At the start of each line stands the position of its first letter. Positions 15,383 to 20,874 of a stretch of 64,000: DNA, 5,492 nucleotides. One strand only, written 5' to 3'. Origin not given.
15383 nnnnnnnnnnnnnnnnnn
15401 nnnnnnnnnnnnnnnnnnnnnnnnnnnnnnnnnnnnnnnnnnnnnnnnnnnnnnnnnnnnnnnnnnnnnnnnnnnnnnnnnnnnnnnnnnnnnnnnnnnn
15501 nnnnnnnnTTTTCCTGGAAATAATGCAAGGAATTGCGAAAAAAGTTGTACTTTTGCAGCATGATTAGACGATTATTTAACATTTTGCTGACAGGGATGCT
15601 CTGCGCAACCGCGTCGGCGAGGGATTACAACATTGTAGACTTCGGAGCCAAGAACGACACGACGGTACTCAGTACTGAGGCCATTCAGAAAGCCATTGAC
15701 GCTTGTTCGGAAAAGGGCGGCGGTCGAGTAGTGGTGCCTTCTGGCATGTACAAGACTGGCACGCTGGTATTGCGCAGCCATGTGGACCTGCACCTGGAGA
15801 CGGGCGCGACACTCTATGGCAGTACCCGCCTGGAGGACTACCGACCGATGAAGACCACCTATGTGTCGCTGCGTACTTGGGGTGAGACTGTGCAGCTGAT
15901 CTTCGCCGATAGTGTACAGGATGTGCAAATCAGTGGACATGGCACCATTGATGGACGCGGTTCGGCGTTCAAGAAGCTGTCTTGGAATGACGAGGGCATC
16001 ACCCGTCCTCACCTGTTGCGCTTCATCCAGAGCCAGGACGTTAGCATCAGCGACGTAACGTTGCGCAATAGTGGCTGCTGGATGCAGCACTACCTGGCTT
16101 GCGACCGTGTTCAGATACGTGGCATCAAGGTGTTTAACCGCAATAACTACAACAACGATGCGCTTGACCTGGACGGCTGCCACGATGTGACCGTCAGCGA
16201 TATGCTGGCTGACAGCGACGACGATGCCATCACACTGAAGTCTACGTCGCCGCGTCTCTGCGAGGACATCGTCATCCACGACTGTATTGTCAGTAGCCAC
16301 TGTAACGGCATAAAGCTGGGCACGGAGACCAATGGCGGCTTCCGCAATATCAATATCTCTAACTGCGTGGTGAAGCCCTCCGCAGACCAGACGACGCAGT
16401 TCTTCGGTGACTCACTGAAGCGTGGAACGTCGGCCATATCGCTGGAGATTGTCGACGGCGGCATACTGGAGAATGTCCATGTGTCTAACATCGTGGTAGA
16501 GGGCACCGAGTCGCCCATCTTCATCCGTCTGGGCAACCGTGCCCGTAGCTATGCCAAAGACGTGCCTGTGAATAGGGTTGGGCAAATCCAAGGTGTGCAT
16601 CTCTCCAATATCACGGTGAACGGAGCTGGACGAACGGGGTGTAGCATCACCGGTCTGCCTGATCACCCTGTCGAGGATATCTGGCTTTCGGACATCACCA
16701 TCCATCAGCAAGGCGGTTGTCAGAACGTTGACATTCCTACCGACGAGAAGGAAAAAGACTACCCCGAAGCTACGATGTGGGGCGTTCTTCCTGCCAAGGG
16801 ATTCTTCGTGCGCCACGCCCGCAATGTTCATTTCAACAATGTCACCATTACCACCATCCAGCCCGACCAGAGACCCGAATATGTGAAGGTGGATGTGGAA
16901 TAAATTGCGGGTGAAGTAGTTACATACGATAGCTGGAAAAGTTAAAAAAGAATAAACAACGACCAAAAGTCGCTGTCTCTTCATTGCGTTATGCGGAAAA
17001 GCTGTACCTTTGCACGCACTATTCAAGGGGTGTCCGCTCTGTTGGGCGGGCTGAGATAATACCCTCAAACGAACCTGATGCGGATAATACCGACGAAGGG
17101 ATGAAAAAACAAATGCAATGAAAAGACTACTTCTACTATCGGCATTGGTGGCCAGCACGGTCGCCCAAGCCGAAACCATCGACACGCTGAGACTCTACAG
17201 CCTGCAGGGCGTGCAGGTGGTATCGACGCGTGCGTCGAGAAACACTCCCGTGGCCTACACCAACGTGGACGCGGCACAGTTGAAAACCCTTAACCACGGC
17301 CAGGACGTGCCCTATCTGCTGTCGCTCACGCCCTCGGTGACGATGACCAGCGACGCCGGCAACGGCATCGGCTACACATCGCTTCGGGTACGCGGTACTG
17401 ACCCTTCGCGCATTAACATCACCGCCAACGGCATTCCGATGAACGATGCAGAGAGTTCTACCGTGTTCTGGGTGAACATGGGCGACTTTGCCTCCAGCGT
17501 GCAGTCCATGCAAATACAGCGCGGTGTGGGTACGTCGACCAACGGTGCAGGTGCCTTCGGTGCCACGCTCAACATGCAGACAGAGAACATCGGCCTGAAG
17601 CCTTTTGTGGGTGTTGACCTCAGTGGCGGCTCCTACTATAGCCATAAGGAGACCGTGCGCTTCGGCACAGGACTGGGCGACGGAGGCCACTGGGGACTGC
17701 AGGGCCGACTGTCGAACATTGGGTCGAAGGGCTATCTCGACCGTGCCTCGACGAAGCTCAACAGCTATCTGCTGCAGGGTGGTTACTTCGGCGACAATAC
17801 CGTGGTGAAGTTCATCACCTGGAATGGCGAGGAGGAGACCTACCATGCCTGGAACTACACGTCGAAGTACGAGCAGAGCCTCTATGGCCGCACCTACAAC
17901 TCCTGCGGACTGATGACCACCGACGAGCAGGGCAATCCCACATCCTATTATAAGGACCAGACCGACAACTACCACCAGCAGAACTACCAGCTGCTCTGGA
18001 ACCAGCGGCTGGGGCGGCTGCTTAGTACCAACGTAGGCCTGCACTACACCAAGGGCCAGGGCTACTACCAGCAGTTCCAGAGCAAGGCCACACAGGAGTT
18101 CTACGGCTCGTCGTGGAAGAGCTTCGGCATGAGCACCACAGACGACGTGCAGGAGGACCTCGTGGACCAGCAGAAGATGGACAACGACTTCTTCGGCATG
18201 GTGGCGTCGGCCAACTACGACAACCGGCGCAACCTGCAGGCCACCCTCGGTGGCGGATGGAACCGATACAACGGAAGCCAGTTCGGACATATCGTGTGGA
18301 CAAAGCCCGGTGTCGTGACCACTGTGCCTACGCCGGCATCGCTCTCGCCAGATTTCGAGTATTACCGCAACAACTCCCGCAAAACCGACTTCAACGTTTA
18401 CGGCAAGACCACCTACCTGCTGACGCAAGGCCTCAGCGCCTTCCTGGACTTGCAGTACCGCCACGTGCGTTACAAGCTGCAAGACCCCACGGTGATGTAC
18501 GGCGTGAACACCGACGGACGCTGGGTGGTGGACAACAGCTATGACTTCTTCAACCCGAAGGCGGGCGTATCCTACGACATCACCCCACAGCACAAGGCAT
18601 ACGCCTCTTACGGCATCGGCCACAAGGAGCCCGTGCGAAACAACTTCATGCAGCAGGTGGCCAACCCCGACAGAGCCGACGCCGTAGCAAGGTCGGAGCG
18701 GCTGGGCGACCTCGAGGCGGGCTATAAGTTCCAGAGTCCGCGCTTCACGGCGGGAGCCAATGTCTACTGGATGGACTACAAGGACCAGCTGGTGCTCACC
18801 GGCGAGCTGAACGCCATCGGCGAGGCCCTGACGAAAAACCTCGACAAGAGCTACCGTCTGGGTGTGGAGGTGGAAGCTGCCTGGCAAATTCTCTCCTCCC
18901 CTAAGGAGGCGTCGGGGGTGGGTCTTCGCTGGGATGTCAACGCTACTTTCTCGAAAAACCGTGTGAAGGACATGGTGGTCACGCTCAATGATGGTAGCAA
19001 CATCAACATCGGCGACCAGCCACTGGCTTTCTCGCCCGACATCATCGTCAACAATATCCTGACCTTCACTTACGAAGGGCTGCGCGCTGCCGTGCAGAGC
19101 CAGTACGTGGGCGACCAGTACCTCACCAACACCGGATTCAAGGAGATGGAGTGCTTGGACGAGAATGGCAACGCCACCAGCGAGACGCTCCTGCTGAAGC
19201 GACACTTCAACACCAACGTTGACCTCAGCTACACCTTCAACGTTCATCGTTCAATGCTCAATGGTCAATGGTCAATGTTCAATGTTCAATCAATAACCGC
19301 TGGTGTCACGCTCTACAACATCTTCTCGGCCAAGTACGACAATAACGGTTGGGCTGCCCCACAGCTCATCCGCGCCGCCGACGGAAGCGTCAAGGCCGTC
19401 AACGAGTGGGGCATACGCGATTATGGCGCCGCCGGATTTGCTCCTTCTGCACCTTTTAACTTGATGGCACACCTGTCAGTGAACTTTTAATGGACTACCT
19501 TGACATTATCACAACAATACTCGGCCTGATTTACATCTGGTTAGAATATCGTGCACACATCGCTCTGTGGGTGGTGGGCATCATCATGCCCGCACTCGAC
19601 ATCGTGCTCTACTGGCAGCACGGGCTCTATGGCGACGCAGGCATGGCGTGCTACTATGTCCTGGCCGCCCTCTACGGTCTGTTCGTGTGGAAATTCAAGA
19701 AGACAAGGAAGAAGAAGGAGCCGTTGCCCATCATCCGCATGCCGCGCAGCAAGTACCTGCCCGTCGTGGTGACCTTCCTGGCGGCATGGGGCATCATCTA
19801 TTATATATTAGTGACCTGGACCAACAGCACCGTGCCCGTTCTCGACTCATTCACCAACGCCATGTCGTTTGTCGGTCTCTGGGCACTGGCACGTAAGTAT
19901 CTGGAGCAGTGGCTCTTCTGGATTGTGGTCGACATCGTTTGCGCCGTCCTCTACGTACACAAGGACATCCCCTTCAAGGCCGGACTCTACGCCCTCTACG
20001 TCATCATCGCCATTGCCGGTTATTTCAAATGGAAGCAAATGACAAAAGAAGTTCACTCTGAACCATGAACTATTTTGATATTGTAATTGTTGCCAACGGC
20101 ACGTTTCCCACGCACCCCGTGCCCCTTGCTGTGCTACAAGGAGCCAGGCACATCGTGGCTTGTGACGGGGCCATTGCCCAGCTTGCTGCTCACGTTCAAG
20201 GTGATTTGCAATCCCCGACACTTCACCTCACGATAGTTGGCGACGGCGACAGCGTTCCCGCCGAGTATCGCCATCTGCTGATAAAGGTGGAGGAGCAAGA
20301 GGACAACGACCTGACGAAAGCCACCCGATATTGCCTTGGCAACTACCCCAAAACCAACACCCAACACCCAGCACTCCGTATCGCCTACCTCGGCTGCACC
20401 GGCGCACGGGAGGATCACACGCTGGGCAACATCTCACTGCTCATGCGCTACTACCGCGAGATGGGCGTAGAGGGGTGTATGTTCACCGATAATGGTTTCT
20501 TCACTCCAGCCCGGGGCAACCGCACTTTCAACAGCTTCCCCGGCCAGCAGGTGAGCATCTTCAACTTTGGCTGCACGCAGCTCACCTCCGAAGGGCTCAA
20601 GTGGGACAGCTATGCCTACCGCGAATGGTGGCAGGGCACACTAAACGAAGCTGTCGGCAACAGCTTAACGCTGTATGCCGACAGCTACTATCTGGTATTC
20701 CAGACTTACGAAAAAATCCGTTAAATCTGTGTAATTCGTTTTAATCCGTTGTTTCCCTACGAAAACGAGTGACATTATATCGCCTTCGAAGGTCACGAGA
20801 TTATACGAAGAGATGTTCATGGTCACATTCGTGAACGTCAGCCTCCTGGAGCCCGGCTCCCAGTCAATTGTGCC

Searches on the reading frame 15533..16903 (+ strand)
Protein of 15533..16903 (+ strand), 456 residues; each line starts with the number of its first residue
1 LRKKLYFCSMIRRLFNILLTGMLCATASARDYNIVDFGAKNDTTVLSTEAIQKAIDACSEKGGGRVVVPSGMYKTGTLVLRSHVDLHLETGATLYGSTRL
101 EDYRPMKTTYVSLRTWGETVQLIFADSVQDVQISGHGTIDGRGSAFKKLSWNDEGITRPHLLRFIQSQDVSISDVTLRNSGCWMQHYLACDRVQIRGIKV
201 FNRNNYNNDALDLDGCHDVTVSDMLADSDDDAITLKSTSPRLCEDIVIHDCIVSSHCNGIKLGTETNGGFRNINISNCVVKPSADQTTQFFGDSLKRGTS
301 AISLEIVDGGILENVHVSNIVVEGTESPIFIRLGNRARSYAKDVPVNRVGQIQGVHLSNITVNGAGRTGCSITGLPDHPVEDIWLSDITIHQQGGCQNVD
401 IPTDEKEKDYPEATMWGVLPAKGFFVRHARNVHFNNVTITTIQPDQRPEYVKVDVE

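Call 79: search_protein_families(library=pfam, proteins=[window:15533-16903:+], max_evalue=0.00001)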
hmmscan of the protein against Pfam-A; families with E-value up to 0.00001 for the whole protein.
window:15533-16903:+ (456 aa): 2 families
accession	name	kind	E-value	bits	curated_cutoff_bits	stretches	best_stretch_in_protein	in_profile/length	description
PF00295.23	Glyco_hydro_28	-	8.2e-23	81.4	22.9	1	58-399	1-318/324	Glycosyl hydrolases family 28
PF12708.12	Pect-lyase_RHGA_epim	-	2.8e-13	50.6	27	1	33-279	3-209/213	Rhamnogalacturonase A/epimerase, pectate lyase-like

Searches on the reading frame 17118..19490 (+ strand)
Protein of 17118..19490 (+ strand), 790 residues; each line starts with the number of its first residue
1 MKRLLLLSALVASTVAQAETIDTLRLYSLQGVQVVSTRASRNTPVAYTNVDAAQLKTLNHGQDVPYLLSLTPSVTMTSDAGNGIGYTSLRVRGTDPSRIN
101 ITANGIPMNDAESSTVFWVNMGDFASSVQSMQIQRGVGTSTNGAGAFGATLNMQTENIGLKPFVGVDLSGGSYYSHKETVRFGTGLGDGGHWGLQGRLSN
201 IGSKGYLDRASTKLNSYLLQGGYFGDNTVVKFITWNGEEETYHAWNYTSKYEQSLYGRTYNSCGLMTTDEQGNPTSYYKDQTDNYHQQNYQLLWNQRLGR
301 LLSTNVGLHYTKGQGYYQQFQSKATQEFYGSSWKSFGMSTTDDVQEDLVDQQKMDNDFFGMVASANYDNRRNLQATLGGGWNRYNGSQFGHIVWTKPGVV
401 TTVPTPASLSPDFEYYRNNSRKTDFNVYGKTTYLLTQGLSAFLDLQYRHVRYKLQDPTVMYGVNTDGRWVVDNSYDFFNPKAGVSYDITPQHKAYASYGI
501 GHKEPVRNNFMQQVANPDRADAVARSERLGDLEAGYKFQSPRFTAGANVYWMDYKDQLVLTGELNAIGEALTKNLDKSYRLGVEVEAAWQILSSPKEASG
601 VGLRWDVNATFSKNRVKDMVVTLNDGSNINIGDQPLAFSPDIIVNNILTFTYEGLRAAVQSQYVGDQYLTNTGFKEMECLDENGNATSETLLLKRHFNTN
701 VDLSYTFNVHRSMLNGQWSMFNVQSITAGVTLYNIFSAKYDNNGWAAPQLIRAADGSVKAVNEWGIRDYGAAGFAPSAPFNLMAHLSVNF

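Call 79: search_protein_families(library=pfam, proteins=[window:17118-19490:+], max_evalue=0.00001)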
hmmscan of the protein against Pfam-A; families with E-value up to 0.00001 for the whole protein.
window:17118-19490:+ (790 aa): 2 families
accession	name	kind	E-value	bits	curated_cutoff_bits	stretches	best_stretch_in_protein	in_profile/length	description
PF00593.30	TonB_dep_Rec_b-barrel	-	1.3e-21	78.4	27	1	249-725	26-428/436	TonB dependent receptor-like, beta-barrel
PF07715.20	Plug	-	3.1e-11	44.2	23.9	1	41-149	3-106/107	TonB-dependent Receptor Plug Domain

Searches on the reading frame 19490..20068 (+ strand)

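Call 79: search_protein_families(library=pfam, proteins=[window:19490-20068:+], max_evalue=0.00001)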
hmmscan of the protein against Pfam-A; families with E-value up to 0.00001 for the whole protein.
window:19490-20068:+ (192 aa): 1 family
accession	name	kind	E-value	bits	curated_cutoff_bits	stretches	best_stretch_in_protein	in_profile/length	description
PF04973.17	NMN_transporter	-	4.1e-54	183.6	27.3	1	3-183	2-175/175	Nicotinamide mononucleotide transporter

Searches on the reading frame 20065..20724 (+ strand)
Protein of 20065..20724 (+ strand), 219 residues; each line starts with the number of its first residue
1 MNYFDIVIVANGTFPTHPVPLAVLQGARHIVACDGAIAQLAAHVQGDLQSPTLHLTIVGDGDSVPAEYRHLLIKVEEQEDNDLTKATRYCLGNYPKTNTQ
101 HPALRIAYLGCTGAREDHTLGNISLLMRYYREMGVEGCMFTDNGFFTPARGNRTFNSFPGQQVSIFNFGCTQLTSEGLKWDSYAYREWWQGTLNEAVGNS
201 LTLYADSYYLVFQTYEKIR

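Call 79: search_protein_families(library=pfam, proteins=[window:20065-20724:+], max_evalue=0.00001)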
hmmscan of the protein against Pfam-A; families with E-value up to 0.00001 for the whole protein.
window:20065-20724:+ (219 aa): 2 families
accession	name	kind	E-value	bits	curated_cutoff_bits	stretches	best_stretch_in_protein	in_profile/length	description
PF21275.2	Thi_PPkinase_C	-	9.2e-33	112.4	27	1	144-212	1-69/69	Thiamin pyrophosphokinase, substrate-binding domain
PF04263.21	TPK_catalytic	-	4.8e-13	49.5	30.7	1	24-131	5-106/113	Thiamin pyrophosphokinase, catalytic domain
